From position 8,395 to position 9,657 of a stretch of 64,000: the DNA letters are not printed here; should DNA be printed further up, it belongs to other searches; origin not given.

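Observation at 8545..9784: Leaderless protein-glutaminase homologue followed by a free-standing paralogue of its own N-terminal domain (enzyme/inhibitor-like pair)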

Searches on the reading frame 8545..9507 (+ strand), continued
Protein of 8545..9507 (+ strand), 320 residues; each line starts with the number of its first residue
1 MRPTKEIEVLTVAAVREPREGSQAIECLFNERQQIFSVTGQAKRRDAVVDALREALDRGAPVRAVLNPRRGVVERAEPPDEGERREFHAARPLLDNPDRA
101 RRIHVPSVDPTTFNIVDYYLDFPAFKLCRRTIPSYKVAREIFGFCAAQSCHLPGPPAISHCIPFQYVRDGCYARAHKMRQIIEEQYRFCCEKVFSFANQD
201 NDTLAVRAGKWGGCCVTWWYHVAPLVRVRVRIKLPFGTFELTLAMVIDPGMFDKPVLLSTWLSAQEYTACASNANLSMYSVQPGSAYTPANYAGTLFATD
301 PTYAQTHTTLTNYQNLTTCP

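Call 16: find_related_loci(query=A2, collection=genome_contigs, flank=4000)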
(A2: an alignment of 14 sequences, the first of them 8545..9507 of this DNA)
Query A2 (320 aa) in genome_contigs; peptide patterns used: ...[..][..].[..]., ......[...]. (x = any residue, [..] = any of these).
193 stretches matched a pattern; 69 encode a relative of the query (tblastn E <= 1e-3); 69 distinct loci.
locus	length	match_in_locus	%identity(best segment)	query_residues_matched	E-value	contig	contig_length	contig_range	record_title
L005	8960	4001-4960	88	1-320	0e+0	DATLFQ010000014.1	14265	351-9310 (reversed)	MAG TPA_asm: Acidimicrobiales bacterium isolate SMAG_U13592 k141_26600, whole genome shotgun sequence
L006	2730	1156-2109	68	1-320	9e-155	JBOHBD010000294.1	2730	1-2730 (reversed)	MAG: Gaiellaceae bacterium isolate M3-S_metawrap_bin.232 k127_2449575, whole genome shotgun sequence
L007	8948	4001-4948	67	1-320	1e-143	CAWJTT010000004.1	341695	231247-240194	MAG: uncultured Actinomycetes bacterium isolate MFD09126.bin.2.24 genome assembly, contig: contig_13898, whole genome sh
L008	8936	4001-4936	64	1-319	8e-138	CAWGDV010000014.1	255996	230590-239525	MAG: uncultured Nitrospiraceae bacterium isolate MFD02159.bin.1.78 genome assembly, contig: contig_31877, whole genome s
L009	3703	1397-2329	63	8-320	8e-140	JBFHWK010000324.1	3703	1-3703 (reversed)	MAG: Rhodothermales bacterium isolate Mix_sand09.2021.07.Z.24 k141_410732_length_3703_cov_27.3526, whole genome shotgun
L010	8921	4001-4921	62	3-319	2e-135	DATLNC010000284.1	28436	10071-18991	MAG TPA_asm: Thermoanaerobaculia bacterium isolate SMAG_U13790 k141_295633, whole genome shotgun sequence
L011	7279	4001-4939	64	1-319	4e-135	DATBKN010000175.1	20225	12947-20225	MAG TPA_asm: Gemmatimonadaceae bacterium isolate SMAG_U3947 k141_3583567, whole genome shotgun sequence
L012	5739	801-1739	64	1-320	1e-133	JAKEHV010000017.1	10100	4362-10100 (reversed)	MAG: Gemmataceae bacterium isolate PMV_8.19_sub PMV_8.19_sub.k101_9605, whole genome shotgun sequence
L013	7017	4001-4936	61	1-319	5e-133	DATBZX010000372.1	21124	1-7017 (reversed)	MAG TPA_asm: Terriglobales bacterium isolate SMAG_U7630 k141_471784, whole genome shotgun sequence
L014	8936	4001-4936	61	1-319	4e-133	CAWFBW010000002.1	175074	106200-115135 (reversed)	MAG: uncultured Acidobacteriaceae bacterium isolate MFD00822.bin.2.97 genome assembly, contig: contig_103009, whole geno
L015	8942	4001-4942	63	1-319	5e-132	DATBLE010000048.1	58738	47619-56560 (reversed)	MAG TPA_asm: Gaiellaceae bacterium isolate SMAG_U3964 k141_1905068, whole genome shotgun sequence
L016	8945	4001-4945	60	2-320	7e-131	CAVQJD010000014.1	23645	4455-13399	MAG: uncultured Gammaproteobacteria bacterium isolate MFD09779.bin.2.64 genome assembly, contig: contig_64464, whole gen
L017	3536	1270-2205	60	1-319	9e-133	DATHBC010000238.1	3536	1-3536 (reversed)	MAG TPA_asm: Pyrinomonadaceae bacterium isolate SMAG_U10706 k141_729415, whole genome shotgun sequence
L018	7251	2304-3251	60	1-320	2e-128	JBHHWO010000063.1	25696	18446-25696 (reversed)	MAG: Thermoanaerobaculia bacterium isolate S.2_sp2_bin.11 NODE_230_length_25696_cov_9.193518, whole genome shotgun seque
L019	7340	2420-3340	58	3-319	2e-127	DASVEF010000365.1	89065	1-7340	MAG TPA_asm: Thermoanaerobaculia bacterium isolate SMAG_U2053 k141_577256, whole genome shotgun sequence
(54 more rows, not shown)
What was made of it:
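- Identity is 50-88% across more than 12 phyla, including an archaeal MAG (call 16).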

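Call 23: search_protein_families(library=padloc, proteins=[window:8545-9507:+], max_evalue=1)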
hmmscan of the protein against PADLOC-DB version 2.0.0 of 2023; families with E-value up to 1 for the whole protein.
window:8545-9507:+ (320 aa): 3 families
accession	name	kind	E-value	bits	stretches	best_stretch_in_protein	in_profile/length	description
PDLC02588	DrmC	-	0.0082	13.8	1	32-72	117-157/256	DrmC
PDLC02612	DrmC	-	0.0087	13.6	1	30-67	103-140/235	DrmC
PDLC02606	DrmC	-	0.035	11.9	1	24-67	38-82/182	DrmC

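Call 32: predict_structure(alignment_id=A2)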
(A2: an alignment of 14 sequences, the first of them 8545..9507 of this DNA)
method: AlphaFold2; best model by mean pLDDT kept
length: 320 residues; sequences in the alignment: 14
mean_pLDDT: 46.6   pTM: 0.36
mean pLDDT of the five models: 46.6, 43.7, 43.7, 43.4, 43.3
residues with pLDDT >= 90: 18; 70-90: 59; 50-70: 14; < 50: 229
segments of 3 or more residues with pLDDT < 50: 92-234, 237-320
pLDDT, mean of each block of 10 residues (from residue 1): 69 79 77 76 86 89 86 90 75 39 42 37 35 34 32 26 23 34 37 28 28 23 35 42 37 33 40 28 33 38 34 28
secondary structure, 60 per line:
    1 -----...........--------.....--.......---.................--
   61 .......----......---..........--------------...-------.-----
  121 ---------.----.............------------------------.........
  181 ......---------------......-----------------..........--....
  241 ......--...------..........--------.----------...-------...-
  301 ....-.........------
elements in order: E6-16 E25-29 E32-38 H42-58 E61-67 E72-77 H81-90 H135-147 H172-186 H202-207 E225-234 E237-246 H258-267 E287-289 E297-299 H301-304 H306-314
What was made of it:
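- Tried and rejected: It gave a usable N-domain but a useless catalytic domain, with mean pLDDT 46.6 (call 32).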

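Call 35: search_solved_structures(query=A2, max_evalue=1, show_alignments=3)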
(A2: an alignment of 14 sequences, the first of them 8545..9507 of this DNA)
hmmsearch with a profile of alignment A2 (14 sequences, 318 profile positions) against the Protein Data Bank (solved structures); distinct sequences matched with E-value up to 1: 8.
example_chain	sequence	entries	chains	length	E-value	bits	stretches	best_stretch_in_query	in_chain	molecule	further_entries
3a54_A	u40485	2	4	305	2.9e-31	111.9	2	128-317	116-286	Protein-glutaminase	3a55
3a56_A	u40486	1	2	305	1.3e-30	109.7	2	128-317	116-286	Protein-glutaminase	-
2ksv_A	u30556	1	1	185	4.4e-25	91.5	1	129-317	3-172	Protein-glutaminase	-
2zk9_X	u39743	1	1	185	2.5e-24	89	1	129-317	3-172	Protein-glutaminase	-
8z3i_A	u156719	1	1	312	7.1e-22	81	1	134-315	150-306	Protein glutaminase domain-containing protein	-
3afg_A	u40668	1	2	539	0.37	12.9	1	191-250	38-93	Subtilisin-like serine protease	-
5lqx_W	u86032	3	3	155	0.37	12.9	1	17-88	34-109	ATP synthase subunit d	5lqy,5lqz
3f7n_A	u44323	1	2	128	0.59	12.2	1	237-286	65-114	Chemotaxis protein cheY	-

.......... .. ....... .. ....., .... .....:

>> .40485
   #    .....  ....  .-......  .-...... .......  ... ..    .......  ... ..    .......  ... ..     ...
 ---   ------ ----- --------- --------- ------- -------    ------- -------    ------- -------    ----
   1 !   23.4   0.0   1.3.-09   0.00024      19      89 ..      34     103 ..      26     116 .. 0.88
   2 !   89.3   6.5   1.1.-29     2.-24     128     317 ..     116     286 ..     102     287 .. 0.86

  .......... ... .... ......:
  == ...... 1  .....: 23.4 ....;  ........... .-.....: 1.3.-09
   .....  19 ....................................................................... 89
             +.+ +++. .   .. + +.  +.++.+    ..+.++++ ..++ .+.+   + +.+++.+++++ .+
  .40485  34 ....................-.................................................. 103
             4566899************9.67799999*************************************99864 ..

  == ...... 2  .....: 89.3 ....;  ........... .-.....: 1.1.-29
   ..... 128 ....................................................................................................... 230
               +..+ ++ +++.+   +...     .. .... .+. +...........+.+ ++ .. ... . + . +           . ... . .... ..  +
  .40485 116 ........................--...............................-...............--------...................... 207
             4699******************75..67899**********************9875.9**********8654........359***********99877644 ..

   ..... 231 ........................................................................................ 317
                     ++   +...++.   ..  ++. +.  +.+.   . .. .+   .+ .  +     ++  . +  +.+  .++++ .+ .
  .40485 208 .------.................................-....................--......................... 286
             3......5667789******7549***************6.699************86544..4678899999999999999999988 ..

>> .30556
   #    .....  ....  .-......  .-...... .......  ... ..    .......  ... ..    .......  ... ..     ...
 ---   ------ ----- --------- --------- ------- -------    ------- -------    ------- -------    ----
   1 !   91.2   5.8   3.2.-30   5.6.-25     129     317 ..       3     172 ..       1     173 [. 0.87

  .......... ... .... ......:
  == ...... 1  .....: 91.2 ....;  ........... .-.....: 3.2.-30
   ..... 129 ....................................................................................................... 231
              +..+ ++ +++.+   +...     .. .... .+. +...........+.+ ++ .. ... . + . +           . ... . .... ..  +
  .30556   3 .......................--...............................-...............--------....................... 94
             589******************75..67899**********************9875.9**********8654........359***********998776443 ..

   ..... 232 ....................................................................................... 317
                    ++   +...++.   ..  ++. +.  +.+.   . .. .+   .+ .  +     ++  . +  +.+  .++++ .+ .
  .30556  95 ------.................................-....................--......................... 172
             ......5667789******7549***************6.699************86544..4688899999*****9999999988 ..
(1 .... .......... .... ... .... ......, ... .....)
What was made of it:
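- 8545..8814 (+): N-domain of A (aa 1-90), homologous to the PG pro-region; topology three strands, helix, two strands, helix. Family profile positions 19-89 match pro-PG residues 34-103 with E=2.4e-4 (call 35).
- On Protein-glutaminase family (Pfam PF18626 Gln_deamidase_2): Sequence homology has E=2.4e-4 (call 35).
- On Polymorphic toxin / secreted effector with immunity protein: A's N-terminus is the pro-domain (call 35).
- The PDB pro-PG match has E=3e-31 with the triad aligned (call 35). The profile match has E=2.4e-4 (call 35).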

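Call 42: search_protein_representatives(protein=window:8545-9507:+)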
Query: 320 residues. Proteins with E-value up to 0.001 (for the whole library): 966; up to 1e-10: 235; up to 1e-30: 56. The best 150 are listed.
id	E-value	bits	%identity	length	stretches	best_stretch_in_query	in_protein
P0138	3.8e-127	440.2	62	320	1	5-320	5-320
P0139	1.9e-105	368.9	54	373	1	9-319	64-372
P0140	3.1e-100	351.8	69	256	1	1-229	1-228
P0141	1.9e-97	342.6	68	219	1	103-319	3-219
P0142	2.2e-88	312.8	72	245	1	136-319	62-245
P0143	4.1e-83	295.5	48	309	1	4-319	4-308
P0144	1.4e-82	293.8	47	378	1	8-319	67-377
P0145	3.8e-82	292.3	51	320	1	9-320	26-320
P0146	4.2e-80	285.6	55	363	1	4-243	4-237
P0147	1.5e-79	283.8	58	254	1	74-320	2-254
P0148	1.2e-76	274.3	60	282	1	1-216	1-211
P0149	5.0e-71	255.8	59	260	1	103-320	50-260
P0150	8.8e-70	251.7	42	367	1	8-320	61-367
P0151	9.3e-70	251.6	69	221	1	42-199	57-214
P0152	2.7e-69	250.1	44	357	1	8-320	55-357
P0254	1.0e-17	80.6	37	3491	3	151-230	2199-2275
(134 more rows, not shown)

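Call 64: search_dna_similar(query=window:8545-9507:+, collection=plasmids, mode=protein, max_rows=15)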
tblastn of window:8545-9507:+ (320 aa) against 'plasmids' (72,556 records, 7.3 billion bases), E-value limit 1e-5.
Records with a match: 1; places in all: 1; records where one place covers at least 80% of the query: 0.
Best place of each record, by identity: <60% 1.
By first word of the organism name: Sinorhizobium 1.
By predicted mobility (MOB-suite, as given by PLSDB): non-mobilizable 1.
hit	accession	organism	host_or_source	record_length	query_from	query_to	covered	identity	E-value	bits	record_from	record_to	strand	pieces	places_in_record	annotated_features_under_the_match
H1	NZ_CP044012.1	Sinorhizobium sp. BG8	Prosopis cineraria,pure bacterial ...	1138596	134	314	57%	35.5%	1e-11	73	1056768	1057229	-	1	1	none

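Call 65: search_dna_similar(query=window:8545-9507:+, collection=phages, mode=protein, max_rows=10)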
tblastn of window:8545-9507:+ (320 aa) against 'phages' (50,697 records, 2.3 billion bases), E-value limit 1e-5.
No match.
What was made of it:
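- On Type II toxin-antitoxin system: Phages gave no match and plasmids one distant match (calls 64, 65).
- Phages give no match and plasmids only one distant match (calls 64, 65).
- Tried and rejected: tblastn found nothing in phages and one distant hit in plasmids (calls 64, 65).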

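Call 66: predict_structure(alignment_id=A4)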
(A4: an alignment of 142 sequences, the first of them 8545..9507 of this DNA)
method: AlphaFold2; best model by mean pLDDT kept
length: 320 residues; sequences in the alignment: 142
mean_pLDDT: 96.7   pTM: 0.94
mean pLDDT of the five models: 96.7, 96.8, 96.8, 96.6, 96.6
residues with pLDDT >= 90: 308; 70-90: 10; 50-70: 2; < 50: 0
segments of 3 or more residues with pLDDT < 50: none
pLDDT, mean of each block of 10 residues (from residue 1): 87 94 94 97 95 98 97 98 97 97 97 96 96 98 98 94 98 99 98 97 97 97 98 96 98 98 98 97 98 98 98 95
secondary structure, 60 per line:
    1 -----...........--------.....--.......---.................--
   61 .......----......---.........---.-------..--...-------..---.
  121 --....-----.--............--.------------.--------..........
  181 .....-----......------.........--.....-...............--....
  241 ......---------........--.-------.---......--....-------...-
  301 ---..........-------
elements in order: E6-16 E25-29 E32-38 H42-58 E61-67 E72-77 H81-89 H123-126 H135-146 H171-185 E191-196 E203-208 E214-218 E220-234 E237-246 H258-263 E278-283 E286-289 E297-299 H304-313
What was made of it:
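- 8545..9507 (+): ORF A, 320 aa: leaderless protein-glutaminase-family deamidase with a retained pro-domain. The AF2 model has pLDDT 96.7 and pTM 0.94 (call 66).
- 8545..8814 (+): Secondary structure comes from calls 32 and 66.
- On Chryseobacterium-type secreted protein-glutaminase (NCBIfam NF040782 equivalog): The first beta-strand starts at residue 6 (call 66).
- The AF2 model has pTM 0.94 (call 66).
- Tried and rejected: It was replaced by a 142-sequence run (call 66).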
